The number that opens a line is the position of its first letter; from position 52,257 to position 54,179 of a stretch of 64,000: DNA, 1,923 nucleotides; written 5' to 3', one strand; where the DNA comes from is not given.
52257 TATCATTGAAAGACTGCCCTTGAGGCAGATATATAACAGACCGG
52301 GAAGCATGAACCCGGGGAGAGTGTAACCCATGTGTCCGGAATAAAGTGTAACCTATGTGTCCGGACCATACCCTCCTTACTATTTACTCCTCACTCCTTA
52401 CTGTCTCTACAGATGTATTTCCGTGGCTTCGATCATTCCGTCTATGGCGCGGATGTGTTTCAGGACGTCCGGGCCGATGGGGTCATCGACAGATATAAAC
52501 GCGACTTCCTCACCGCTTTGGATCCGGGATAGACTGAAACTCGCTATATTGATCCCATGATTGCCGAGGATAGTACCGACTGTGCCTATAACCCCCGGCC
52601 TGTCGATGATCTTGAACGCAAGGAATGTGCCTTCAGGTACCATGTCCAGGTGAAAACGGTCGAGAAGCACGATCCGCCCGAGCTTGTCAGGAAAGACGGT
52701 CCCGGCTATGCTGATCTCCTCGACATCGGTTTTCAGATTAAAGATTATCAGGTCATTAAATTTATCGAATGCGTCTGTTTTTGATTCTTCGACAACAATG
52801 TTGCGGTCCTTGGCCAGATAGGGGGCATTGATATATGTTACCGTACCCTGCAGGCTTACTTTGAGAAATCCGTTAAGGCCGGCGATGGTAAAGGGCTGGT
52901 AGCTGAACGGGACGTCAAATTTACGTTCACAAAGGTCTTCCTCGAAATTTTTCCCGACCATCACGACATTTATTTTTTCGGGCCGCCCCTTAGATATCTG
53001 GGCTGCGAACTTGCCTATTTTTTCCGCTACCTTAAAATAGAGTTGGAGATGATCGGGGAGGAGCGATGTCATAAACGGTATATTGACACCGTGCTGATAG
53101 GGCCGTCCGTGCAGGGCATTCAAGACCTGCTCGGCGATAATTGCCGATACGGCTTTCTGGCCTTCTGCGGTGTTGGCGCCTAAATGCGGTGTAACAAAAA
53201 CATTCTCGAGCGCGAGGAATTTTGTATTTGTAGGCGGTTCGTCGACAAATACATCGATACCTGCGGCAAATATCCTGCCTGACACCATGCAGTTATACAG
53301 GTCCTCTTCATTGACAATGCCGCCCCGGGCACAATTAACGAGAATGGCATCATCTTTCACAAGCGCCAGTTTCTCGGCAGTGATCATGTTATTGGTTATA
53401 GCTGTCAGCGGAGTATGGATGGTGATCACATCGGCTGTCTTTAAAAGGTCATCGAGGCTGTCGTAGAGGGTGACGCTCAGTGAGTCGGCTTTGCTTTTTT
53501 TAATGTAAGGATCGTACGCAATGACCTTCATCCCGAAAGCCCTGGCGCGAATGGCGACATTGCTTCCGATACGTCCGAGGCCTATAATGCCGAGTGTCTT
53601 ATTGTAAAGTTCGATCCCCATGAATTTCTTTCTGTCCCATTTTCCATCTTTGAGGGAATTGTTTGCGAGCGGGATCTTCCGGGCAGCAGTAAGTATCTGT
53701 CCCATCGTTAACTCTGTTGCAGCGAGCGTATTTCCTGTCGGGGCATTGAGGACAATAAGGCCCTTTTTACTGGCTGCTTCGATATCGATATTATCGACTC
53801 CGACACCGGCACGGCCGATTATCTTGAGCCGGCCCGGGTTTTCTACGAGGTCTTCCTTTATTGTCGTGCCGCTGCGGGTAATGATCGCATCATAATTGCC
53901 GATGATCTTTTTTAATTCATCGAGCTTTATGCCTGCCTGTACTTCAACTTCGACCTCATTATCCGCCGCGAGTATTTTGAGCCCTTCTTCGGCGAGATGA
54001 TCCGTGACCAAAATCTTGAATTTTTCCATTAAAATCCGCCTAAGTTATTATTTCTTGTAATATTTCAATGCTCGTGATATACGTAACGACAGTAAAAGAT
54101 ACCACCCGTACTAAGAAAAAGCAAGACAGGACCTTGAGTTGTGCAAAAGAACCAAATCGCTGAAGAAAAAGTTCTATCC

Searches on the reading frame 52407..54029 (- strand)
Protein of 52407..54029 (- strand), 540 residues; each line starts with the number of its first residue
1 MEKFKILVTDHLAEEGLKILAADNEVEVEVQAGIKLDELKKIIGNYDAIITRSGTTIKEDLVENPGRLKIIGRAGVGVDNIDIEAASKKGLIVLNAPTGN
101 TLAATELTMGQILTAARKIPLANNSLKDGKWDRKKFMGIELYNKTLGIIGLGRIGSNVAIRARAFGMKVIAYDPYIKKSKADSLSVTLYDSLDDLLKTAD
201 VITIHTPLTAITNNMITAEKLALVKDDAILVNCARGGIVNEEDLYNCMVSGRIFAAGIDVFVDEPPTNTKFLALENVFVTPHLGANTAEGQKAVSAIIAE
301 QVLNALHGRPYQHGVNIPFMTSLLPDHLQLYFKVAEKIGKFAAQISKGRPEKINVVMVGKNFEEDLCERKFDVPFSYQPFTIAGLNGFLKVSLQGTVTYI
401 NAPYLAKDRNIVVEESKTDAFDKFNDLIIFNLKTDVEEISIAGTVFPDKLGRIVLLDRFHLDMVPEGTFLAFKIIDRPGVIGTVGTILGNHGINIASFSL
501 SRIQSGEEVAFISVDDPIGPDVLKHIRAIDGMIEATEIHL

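Call 58: find_homologous_proteins(query=window:52407-54029:-, max_evalue=1e-100)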
Query window:52407-54029:- (540 aa): 5723 proteins with E <= 1e-100 among 8000 candidates; the best 120 are listed.
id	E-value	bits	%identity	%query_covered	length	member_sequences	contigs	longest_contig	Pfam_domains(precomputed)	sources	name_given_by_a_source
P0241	0.0e+0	1115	93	100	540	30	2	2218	PF19304.5,PF00389.37,PF01842.32,PF02826.26,PF03720.23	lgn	-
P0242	0.0e+0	1068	89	100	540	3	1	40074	PF19304.5,PF03446.22,PF00389.37,PF01842.32,PF02826.26,PF03720.23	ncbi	ncbi:MAG: phosphoglycerate dehydrogenase [Syntrophorhabdaceae bacterium]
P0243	0.0e+0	1042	86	100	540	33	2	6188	PF19304.5,PF00389.37,PF01842.32,PF02826.26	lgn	-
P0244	0.0e+0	1031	85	100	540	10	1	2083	PF19304.5,PF00389.37,PF01842.32,PF02826.26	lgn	-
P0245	7.8e-286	967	80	100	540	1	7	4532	PF01408.29,PF19304.5,PF03446.22,PF00389.37,PF01842.32,PF02826.26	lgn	-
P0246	1.1e-285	966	79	100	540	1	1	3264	PF01408.29,PF19304.5,PF03446.22,PF00389.37,PF01842.32,PF02826.26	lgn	-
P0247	1.3e-285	966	79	100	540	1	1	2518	PF01408.29,PF19304.5,PF03446.22,PF00389.37,PF01842.32,PF02826.26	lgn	-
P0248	1.5e-285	966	80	100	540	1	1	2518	PF19304.5,PF03446.22,PF00389.37,PF01842.32,PF02826.26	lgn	-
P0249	1.6e-285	966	80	100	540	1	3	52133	PF19304.5,PF03446.22,PF00389.37,PF01842.32,PF02826.26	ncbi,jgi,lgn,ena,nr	ncbi:MAG TPA: phosphoglycerate dehydrogenase [Syntrophorhabdaceae bacterium]|nr:phosphoglycerate deh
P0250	2.3e-285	965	80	100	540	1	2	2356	PF19304.5,PF03446.22,PF00389.37,PF01842.32,PF02826.26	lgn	-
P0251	3.2e-285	965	79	100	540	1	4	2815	PF19304.5,PF03446.22,PF00389.37,PF01842.32,PF02826.26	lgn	-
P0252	3.8e-285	965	79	100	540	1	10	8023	PF19304.5,PF03446.22,PF00389.37,PF01842.32,PF02826.26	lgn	-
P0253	5.9e-285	964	80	100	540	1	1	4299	PF19304.5,PF03446.22,PF00389.37,PF01842.32,PF02826.26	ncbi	-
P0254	1.7e-284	963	79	100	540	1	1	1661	PF19304.5,PF03446.22,PF00389.37,PF01842.32,PF02826.26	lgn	-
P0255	3.3e-283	958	79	100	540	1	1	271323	PF19304.5,PF03446.22,PF00389.37,PF01842.32,PF02826.26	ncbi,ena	-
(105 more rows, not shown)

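Call 59: find_encoding_contigs(protein=P0242, flank=2500, max_places=2)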
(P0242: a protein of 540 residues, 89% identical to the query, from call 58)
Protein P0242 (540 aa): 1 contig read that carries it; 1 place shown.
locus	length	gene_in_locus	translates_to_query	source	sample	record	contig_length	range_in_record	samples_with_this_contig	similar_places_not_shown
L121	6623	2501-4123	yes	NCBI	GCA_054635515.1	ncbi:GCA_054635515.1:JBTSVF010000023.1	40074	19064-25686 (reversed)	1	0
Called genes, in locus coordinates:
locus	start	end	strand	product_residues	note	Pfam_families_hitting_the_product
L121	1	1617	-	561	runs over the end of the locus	PF13231:PMT_2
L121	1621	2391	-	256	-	PF04191:PEMT (weak), PF04140:ICMT (weak)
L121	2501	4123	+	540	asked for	PF00389:2-Hacid_dh, PF03720:UDPG_MGDP_dh_C (faint), PF02826:2-Hacid_dh_C, PF03446:NAD_binding_2 (faint), PF19304:PGDH_inter, PF01842:ACT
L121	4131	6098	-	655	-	PF00989:PAS, PF13426:PAS_9, PF00989:PAS, PF08448:PAS_4, PF13188:PAS_8, PF13426:PAS_9, PF02518:HATPase_c, PF00072:Response_reg, +4 more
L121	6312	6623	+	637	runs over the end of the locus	PF06480:FtsH_ext, PF07728:AAA_5 (weak), PF13401:AAA_22 (faint), PF00004:AAA, PF17862:AAA_lid_3, PF01434:Peptidase_M41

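Call 60: find_encoding_contigs(protein=P0241, flank=2500, max_places=3)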
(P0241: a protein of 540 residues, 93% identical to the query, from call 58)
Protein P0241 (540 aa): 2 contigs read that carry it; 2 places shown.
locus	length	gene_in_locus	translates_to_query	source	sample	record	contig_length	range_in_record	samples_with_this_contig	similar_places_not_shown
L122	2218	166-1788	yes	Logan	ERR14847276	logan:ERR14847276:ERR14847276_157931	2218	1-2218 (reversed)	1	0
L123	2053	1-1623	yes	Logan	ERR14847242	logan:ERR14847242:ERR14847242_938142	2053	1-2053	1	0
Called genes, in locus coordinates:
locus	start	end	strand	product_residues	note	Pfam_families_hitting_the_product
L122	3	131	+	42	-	?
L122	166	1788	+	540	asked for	PF00389:2-Hacid_dh, PF03720:UDPG_MGDP_dh_C (faint), PF02826:2-Hacid_dh_C, PF19304:PGDH_inter, PF01842:ACT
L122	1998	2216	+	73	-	?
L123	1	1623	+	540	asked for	PF00389:2-Hacid_dh, PF03720:UDPG_MGDP_dh_C (faint), PF02826:2-Hacid_dh_C, PF19304:PGDH_inter, PF01842:ACT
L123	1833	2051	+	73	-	?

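Call 61: find_encoding_contigs(protein=P0243, flank=2500, max_places=3)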
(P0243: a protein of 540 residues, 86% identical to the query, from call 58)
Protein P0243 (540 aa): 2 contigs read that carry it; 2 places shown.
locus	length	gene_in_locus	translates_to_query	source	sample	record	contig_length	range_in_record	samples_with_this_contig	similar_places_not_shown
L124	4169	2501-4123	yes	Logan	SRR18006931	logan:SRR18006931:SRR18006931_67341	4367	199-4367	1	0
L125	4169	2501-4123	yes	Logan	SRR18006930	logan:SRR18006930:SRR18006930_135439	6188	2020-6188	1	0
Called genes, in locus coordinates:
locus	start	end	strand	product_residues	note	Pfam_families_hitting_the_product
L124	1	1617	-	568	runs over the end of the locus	PF13231:PMT_2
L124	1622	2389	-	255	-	-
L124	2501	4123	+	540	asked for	PF00389:2-Hacid_dh, PF02826:2-Hacid_dh_C, PF19304:PGDH_inter, PF01842:ACT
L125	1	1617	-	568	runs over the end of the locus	PF13231:PMT_2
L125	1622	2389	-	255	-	-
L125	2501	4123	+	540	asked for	PF00389:2-Hacid_dh, PF02826:2-Hacid_dh_C, PF19304:PGDH_inter, PF01842:ACT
